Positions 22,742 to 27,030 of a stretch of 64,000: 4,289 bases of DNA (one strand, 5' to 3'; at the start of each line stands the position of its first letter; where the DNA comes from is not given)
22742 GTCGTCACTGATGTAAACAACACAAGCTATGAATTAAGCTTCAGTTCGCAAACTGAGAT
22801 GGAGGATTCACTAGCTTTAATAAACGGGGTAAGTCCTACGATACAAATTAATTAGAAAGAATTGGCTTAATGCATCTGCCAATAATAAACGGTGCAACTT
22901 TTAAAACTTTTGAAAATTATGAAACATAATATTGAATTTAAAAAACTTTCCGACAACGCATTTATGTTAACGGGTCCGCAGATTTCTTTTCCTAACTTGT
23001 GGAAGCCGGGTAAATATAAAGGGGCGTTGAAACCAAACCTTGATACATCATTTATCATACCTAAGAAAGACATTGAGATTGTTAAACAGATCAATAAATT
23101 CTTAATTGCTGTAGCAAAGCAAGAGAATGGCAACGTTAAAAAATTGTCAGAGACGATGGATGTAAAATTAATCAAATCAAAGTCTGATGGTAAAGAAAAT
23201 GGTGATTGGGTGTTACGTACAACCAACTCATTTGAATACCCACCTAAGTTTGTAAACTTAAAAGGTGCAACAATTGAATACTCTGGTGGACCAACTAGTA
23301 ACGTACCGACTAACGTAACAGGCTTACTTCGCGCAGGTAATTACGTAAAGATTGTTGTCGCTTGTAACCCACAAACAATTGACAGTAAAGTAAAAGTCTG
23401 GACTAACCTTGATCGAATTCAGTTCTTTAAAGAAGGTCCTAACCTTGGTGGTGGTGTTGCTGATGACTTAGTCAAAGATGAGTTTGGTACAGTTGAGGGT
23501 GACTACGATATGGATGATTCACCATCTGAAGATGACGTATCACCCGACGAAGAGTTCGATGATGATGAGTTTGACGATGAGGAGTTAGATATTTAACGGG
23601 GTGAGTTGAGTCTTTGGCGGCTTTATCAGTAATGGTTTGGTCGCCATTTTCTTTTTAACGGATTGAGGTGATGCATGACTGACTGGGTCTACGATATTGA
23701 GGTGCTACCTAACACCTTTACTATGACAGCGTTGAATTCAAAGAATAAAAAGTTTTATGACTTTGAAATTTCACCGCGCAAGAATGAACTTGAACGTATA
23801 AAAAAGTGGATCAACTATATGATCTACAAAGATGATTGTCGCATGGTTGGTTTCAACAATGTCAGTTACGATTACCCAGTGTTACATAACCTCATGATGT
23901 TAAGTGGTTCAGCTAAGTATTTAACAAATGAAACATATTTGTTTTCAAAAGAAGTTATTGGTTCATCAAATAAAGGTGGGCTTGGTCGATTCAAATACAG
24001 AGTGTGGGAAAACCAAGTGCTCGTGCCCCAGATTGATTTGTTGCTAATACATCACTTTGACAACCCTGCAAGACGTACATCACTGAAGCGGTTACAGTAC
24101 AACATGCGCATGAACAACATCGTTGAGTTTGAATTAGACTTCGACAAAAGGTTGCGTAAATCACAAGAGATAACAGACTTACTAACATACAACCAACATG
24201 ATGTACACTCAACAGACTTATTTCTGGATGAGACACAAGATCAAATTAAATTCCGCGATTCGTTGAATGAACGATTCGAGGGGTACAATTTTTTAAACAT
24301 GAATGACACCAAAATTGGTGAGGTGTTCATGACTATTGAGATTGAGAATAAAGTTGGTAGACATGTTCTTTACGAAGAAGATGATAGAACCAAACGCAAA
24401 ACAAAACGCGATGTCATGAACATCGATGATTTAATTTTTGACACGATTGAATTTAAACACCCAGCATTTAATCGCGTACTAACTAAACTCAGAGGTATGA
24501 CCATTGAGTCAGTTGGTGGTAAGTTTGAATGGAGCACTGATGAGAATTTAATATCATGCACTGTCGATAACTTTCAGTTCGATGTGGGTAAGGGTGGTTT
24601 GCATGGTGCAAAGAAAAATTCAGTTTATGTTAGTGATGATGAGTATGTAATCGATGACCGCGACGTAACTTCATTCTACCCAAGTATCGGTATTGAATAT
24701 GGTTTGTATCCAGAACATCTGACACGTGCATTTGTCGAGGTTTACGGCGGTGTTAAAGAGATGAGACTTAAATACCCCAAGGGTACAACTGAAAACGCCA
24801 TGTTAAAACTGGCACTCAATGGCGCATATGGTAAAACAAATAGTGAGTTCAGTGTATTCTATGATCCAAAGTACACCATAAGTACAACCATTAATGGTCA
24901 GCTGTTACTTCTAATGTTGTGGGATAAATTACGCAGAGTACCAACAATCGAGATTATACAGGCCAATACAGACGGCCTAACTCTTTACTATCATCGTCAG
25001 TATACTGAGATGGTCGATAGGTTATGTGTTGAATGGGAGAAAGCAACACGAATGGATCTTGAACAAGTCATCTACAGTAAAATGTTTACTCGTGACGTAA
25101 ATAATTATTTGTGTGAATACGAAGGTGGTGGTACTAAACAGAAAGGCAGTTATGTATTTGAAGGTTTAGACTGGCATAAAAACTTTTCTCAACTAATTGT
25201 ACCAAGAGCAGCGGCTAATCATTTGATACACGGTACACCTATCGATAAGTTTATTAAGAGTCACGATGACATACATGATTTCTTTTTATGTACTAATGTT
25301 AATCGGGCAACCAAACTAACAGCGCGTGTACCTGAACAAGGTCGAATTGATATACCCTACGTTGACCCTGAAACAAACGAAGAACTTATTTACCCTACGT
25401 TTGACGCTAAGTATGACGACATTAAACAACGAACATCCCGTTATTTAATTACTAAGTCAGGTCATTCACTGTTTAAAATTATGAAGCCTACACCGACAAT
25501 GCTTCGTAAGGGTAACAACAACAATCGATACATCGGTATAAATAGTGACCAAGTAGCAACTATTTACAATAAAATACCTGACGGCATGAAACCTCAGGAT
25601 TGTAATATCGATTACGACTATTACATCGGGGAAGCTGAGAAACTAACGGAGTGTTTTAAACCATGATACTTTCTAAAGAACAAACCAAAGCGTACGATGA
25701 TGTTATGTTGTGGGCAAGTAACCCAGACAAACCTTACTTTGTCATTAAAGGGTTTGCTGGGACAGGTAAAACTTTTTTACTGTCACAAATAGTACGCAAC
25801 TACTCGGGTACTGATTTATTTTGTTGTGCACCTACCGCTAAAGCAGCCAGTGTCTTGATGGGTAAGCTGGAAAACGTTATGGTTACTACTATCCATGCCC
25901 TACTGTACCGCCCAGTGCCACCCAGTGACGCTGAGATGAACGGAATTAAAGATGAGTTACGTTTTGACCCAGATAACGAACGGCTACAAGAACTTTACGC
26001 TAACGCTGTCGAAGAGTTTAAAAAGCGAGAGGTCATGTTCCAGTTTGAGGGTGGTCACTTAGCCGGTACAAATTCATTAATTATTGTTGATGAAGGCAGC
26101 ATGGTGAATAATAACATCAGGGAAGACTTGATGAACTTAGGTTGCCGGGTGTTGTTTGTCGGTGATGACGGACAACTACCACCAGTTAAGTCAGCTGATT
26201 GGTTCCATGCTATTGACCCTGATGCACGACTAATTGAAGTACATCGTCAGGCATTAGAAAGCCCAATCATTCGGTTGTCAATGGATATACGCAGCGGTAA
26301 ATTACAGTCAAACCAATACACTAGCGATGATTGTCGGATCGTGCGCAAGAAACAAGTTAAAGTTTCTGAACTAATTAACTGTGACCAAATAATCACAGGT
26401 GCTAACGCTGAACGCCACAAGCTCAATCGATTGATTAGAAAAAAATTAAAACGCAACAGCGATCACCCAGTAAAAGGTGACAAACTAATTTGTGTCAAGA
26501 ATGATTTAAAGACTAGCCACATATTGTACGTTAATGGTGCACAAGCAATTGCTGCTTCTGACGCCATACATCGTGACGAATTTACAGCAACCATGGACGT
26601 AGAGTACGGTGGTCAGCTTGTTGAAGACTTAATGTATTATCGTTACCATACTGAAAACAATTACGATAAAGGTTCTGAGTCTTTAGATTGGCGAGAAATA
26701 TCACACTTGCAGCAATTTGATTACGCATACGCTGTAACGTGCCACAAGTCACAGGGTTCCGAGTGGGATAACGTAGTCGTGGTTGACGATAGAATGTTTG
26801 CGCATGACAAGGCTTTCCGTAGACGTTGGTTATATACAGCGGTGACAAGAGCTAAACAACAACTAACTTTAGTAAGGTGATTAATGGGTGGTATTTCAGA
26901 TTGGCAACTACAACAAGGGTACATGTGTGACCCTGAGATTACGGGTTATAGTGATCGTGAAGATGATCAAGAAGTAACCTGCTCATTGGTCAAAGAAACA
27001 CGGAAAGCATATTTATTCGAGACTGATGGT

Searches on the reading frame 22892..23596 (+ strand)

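Call 79: search_protein_families(library=pfam, proteins=[window:22892-23596:+], max_evalue=0.01)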
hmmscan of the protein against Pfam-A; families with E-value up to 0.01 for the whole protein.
window:22892-23596:+ (234 aa): 1 family
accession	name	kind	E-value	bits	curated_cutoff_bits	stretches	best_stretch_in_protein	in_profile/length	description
PF10991.15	Enc34_ssDNA-bd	-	3.5e-10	40.3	26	1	31-202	10-170/176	Enterobacter phage Enc34, ssDNA-binding protein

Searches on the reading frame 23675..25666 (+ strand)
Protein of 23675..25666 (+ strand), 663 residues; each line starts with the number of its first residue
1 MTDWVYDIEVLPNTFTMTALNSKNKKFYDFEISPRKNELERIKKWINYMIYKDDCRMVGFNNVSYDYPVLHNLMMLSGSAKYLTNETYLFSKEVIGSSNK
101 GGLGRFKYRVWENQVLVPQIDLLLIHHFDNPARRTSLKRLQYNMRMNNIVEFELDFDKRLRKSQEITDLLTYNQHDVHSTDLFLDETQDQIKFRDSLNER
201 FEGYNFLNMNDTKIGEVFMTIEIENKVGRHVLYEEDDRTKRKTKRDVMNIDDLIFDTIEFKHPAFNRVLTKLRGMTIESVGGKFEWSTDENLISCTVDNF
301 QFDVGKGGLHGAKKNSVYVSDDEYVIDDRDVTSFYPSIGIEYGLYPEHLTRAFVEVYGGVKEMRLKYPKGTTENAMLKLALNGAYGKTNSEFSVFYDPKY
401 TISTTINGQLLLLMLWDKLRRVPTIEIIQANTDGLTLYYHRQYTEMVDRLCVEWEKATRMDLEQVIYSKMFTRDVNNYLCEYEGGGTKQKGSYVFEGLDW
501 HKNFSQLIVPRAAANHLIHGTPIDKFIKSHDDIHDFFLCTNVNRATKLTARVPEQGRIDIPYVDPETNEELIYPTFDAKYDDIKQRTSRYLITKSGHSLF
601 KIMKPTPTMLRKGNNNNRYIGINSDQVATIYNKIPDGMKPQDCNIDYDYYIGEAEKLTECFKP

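Call 45: search_protein_families(library=pfam, proteins=[window:23675-25666:+], max_evalue=0.01)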
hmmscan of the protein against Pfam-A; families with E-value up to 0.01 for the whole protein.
window:23675-25666:+ (663 aa): 0 families

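Call 95: search_protein_families(library=phrogs, proteins=[window:23675-25666:+], max_evalue=0.01)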
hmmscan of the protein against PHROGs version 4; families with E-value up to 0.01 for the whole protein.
window:23675-25666:+ (663 aa): 4 families
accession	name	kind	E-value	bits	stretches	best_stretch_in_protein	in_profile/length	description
phrog_1252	-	DNA, RNA and nucleotide metabolism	2.7e-158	529.5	1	2-659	53-649/663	DNA polymerase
phrog_18505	-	DNA, RNA and nucleotide metabolism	3.1e-57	195.4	1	343-606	6-265/349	DNA polymerase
phrog_15833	-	DNA, RNA and nucleotide metabolism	2e-22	80.8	1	487-626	6-125/192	DNA polymerase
phrog_262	-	DNA, RNA and nucleotide metabolism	5.8e-05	22.3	1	366-489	505-636/856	DNA polymerase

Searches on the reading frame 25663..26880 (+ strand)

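Call 45: search_protein_families(library=pfam, proteins=[window:25663-26880:+], max_evalue=0.01)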
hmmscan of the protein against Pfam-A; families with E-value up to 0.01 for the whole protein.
window:25663-26880:+ (405 aa): 10 families
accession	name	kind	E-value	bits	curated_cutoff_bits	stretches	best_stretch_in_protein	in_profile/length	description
PF13604.12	AAA_30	-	3.9e-23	82.6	27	1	3-217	2-176/191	AAA domain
PF13538.12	UvrD_C_2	-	1.2e-21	76.8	27.4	1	354-404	1-52/52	UvrD-like helicase C-terminal domain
PF13245.12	AAA_19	-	3.6e-16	60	25.1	1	23-175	11-132/134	AAA domain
PF01443.25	Viral_helicase1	-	1.3e-10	41.9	21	1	351-403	178-226/228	Viral superfamily 1 RNA helicase core domain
PF05970.20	PIF1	-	1.1e-08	35.4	25.9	1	3-52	2-51/223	PIF1-like helicase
PF13361.12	UvrD_C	-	7e-05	22.8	25.6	1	356-403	288-345/350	UvrD-like helicase C-terminal domain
PF24883.2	NPHP3_N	-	0.00021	22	24.8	1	15-105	13-104/164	Nephrocystin 3, N-terminal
PF13086.12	AAA_11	-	0.00037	20.8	27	0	22-71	18-74/257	AAA domain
PF09848.15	SLFN-g3_helicase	-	0.00097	18.9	24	0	25-47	3-25/354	Schlafen group 3, DNA/RNA helicase domain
PF13401.12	AAA_22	-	0.0056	17.4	27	0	26-157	8-108/130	AAA domain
